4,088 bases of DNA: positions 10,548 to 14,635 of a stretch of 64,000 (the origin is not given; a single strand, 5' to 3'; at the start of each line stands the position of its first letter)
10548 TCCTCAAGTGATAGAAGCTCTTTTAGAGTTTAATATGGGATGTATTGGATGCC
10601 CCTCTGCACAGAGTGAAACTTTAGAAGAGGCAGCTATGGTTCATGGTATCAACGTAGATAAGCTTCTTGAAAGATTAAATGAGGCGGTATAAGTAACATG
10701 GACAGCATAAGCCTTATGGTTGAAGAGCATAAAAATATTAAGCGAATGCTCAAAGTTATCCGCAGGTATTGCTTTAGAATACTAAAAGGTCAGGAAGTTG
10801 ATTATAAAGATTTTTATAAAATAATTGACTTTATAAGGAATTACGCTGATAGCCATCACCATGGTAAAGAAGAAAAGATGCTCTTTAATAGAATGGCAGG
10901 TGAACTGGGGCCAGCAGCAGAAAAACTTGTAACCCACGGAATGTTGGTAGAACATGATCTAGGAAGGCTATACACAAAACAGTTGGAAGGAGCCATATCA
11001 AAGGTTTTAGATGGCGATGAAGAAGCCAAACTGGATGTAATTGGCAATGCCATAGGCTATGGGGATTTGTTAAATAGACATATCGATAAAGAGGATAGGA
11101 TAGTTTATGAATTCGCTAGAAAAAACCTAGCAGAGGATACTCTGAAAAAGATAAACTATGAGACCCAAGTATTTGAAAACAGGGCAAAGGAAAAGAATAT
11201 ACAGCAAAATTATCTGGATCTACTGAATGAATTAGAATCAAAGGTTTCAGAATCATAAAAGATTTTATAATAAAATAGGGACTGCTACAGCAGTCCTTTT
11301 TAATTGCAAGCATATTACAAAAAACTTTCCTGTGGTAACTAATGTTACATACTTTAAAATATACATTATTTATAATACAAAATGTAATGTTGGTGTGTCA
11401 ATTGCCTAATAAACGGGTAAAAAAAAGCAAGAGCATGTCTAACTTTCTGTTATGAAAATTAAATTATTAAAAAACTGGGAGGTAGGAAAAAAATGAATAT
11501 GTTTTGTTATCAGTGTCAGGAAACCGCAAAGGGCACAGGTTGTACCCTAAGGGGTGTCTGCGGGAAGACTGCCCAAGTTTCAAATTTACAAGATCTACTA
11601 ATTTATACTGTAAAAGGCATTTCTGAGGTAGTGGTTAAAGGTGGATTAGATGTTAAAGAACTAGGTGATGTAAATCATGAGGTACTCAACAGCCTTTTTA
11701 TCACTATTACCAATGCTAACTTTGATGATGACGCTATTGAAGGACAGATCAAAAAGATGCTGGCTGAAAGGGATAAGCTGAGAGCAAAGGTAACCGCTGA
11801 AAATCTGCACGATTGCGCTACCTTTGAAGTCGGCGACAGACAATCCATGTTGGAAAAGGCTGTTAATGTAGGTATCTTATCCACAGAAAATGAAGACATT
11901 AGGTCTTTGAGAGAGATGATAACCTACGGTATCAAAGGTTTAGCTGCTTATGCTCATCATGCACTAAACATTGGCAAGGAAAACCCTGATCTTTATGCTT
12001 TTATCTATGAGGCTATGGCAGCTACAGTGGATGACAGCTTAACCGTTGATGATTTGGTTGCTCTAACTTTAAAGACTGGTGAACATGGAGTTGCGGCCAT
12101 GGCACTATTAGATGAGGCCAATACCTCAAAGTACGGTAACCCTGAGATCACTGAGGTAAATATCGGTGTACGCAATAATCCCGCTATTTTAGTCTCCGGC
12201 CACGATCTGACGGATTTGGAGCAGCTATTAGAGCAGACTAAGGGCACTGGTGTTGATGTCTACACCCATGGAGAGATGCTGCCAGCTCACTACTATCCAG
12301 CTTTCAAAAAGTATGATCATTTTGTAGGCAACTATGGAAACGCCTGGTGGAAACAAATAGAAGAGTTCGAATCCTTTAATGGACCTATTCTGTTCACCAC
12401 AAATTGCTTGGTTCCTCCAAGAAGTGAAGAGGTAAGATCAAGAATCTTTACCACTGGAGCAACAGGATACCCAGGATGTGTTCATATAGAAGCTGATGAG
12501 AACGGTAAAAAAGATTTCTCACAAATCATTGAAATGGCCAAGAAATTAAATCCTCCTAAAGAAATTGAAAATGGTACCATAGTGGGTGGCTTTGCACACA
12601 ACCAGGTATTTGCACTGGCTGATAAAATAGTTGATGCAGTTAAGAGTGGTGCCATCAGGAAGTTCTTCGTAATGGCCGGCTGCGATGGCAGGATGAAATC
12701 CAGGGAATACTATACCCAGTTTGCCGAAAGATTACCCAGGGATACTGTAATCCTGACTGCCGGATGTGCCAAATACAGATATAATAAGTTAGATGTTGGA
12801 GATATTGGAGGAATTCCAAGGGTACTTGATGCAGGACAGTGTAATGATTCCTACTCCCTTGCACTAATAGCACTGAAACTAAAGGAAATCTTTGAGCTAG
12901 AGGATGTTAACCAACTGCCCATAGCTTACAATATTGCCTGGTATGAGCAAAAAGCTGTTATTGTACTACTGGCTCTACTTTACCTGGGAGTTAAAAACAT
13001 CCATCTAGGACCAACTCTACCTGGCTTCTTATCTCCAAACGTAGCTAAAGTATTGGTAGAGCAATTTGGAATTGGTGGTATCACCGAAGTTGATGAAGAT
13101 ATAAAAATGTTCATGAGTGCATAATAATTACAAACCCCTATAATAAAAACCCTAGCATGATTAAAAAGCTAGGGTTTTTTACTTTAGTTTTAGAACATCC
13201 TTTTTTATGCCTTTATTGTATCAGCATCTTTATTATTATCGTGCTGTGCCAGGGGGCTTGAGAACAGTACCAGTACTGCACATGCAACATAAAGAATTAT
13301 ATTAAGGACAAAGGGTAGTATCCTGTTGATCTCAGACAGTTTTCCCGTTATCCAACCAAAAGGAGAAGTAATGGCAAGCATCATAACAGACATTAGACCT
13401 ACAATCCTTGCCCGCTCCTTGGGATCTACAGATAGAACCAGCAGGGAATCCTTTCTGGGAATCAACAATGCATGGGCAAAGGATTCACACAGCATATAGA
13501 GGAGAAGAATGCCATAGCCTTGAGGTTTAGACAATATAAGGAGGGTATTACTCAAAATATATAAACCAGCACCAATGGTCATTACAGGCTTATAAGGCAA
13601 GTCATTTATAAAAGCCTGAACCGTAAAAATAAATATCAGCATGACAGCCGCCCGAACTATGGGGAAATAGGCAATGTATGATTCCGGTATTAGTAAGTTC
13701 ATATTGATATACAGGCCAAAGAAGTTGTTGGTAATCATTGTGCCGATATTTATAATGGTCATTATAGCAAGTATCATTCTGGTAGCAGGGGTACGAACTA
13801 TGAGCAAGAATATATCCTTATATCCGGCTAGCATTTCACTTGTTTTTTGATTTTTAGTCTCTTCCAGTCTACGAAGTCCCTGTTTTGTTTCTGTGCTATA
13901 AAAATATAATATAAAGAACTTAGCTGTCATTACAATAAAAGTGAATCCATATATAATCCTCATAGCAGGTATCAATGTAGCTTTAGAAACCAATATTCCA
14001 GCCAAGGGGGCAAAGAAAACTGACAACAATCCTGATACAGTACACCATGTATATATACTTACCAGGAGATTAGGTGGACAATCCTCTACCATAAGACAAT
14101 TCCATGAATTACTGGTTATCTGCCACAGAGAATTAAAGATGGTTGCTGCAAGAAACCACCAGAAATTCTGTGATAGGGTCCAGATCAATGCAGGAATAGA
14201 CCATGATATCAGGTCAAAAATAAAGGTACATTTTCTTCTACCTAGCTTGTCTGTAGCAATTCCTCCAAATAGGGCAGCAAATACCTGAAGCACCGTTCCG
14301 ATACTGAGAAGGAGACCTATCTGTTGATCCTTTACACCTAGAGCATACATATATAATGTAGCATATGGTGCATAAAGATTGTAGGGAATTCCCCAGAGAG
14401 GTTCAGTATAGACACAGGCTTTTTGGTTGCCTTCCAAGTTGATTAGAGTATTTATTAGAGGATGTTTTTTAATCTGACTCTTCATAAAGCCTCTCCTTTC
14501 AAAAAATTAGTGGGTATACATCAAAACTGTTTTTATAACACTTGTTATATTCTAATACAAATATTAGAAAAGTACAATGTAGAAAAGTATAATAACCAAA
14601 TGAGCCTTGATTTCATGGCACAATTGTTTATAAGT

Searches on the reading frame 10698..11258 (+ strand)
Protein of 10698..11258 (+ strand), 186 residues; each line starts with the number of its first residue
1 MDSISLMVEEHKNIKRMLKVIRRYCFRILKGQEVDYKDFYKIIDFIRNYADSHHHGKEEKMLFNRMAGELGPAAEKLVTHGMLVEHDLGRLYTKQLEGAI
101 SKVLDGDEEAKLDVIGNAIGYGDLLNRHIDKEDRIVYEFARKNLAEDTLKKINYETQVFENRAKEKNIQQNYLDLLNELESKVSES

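Call 31: search_protein_families(library=pfam, proteins=[window:10698-11258:+], max_evalue=0.00001)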
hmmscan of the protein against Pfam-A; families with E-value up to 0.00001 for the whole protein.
window:10698-11258:+ (186 aa): 1 family
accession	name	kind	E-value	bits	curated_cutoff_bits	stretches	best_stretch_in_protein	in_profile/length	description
PF01814.28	Hemerythrin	-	1.2e-16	61.8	25.3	1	3-139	2-126/127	Hemerythrin HHE cation binding domain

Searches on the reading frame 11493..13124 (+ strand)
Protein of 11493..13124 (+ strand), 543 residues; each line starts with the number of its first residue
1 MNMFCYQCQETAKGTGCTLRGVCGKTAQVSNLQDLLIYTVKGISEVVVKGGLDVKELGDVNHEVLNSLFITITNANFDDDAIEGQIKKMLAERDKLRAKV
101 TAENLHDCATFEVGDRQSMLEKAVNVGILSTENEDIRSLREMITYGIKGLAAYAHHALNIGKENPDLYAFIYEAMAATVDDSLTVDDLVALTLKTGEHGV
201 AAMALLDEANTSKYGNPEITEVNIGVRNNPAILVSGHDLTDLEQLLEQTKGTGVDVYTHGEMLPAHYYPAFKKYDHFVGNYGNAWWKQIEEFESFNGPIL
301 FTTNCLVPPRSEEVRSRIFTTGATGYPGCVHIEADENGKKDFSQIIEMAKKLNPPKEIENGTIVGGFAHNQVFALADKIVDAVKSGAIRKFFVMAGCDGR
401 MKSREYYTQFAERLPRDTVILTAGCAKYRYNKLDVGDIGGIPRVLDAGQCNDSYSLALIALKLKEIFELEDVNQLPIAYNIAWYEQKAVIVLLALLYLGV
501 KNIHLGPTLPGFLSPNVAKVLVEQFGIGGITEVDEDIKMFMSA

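Call 31: search_protein_families(library=pfam, proteins=[window:11493-13124:+], max_evalue=0.00001)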
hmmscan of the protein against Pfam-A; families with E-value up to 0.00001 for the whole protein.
window:11493-13124:+ (543 aa): 1 family
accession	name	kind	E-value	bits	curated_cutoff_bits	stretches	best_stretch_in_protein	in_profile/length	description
PF03063.25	Prismane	-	2.1e-178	594.6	27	1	3-538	1-513/513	Prismane/CO dehydrogenase family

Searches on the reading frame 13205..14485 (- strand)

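Call 31: search_protein_families(library=pfam, proteins=[window:13205-14485:-], max_evalue=0.00001)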
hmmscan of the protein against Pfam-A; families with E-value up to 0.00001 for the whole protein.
window:13205-14485:- (426 aa): 2 families
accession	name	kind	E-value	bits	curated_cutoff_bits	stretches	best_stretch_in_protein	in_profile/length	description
PF07690.21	MFS_1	-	2.6e-25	89.5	33.4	2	36-283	13-253/347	Major Facilitator Superfamily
PF12832.13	MFS_1_like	-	1.2e-12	48.1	25.2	1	39-369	19-346/373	MFS_1 like family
